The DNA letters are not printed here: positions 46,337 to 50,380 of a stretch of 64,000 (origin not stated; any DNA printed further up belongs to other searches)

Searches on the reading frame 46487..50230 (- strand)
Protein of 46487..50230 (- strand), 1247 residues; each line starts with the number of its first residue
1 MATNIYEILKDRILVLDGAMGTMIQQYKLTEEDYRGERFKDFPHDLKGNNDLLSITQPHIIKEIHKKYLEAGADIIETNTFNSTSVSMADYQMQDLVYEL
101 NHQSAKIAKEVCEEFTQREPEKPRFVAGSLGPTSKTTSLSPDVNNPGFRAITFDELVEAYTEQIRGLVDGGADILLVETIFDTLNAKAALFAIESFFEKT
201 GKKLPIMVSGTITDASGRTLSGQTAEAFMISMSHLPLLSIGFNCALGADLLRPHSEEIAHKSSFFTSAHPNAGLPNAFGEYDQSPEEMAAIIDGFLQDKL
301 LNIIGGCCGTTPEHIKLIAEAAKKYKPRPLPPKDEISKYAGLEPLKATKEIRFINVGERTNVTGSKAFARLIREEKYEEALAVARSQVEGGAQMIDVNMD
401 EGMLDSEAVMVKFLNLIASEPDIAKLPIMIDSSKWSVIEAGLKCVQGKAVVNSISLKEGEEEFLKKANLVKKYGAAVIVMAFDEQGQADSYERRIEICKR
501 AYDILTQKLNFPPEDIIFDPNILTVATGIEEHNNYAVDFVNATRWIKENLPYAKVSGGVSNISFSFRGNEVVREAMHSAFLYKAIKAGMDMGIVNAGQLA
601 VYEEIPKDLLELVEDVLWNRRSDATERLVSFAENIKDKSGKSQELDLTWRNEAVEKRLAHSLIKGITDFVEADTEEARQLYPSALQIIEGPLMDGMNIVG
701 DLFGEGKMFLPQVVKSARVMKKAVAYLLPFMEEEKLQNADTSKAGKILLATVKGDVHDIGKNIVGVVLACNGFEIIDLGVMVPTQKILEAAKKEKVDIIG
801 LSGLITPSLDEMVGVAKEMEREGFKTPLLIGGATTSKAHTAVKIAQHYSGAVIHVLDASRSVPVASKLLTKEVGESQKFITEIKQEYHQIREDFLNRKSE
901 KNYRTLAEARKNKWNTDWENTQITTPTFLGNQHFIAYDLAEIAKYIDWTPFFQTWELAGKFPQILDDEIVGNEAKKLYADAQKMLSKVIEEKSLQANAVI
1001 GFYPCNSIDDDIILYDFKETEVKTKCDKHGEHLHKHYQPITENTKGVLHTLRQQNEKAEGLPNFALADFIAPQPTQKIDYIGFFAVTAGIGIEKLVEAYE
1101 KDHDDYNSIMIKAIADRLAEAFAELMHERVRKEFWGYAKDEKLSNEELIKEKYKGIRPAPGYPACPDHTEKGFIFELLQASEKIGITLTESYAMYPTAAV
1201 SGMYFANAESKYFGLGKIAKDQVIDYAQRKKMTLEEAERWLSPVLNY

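Call 6: search_protein_families(library=ncbifam, proteins=[window:46487-50230:-], max_evalue=0.001)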
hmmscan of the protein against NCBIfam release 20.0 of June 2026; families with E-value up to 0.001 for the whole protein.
window:46487-50230:- (1247 aa): 19 families
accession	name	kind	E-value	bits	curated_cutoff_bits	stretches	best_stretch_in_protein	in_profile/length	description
NF007024.0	PRK09490.1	equivalog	0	2127.5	1497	1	3-1247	10-1231/1234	methionine synthase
TIGR02082.1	metH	equivalog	0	1805.3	1010.85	1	10-1214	2-1181/1182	methionine synthase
NF006396.0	PRK08645.1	equivalog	7.6e-56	189.4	453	1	4-327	3-289/611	bifunctional homocysteine S-methyltransferase/methylenetetrahydrofolate reductase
NF005718.0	PRK07534.1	equivalog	2.9e-42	145.2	338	1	50-341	37-313/337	betaine--homocysteine S-methyltransferase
NF005719.0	PRK07535.1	domain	3.4e-40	137.8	259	1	353-599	1-232/268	methyltetrahydrofolate:corrinoid/iron-sulfur protein methyltransferase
TIGR02370.1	pyl_corrinoid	subfamily_domain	5.5e-38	130.3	215.3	1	662-840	6-182/197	methyltransferase cognate corrinoid protein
NF041607.1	dimeth_corrin_MtbC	equivalog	7e-35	120.4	350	1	660-848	3-188/203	dimethylamine corrinoid protein MtbC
NF047996.1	corrin_MtgC_2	exception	2.7e-32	112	370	1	659-858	9-205/212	glycine betaine-specific corrinoid protein MtgC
NF040655.1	MtaC_Meth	equivalog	1.2e-31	109.7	420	1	649-869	30-238/253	methanol--corrinoid protein MtaC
NF040669.1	MtaC2_Meth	equivalog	2.8e-30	105.5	450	1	651-890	39-262/267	methanol--corrinoid protein MtaC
NF047995.1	corrinoid_MtgC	exception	1.5e-26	93.2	310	1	658-842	8-192/215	glycine betaine-specific corrinoid protein MtgC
NF007020.0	PRK09485.1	equivalog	1.7e-26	93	215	1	9-323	8-304/306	homocysteine S-methyltransferase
NF040758.1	CODH_ACS_meth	exception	7.1e-24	84.5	370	1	352-605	3-242/261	carbon monoxide dehydrogenase/acetyl-CoA synthase methytransferase subunit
NF002612.0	PRK02261.1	equivalog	2.9e-10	39.8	110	1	745-878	4-139/148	methylaspartate mutase subunit S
TIGR01501.1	MthylAspMutase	equivalog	3.9e-08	33.1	135.8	1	747-836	4-94/134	methylaspartate mutase subunit S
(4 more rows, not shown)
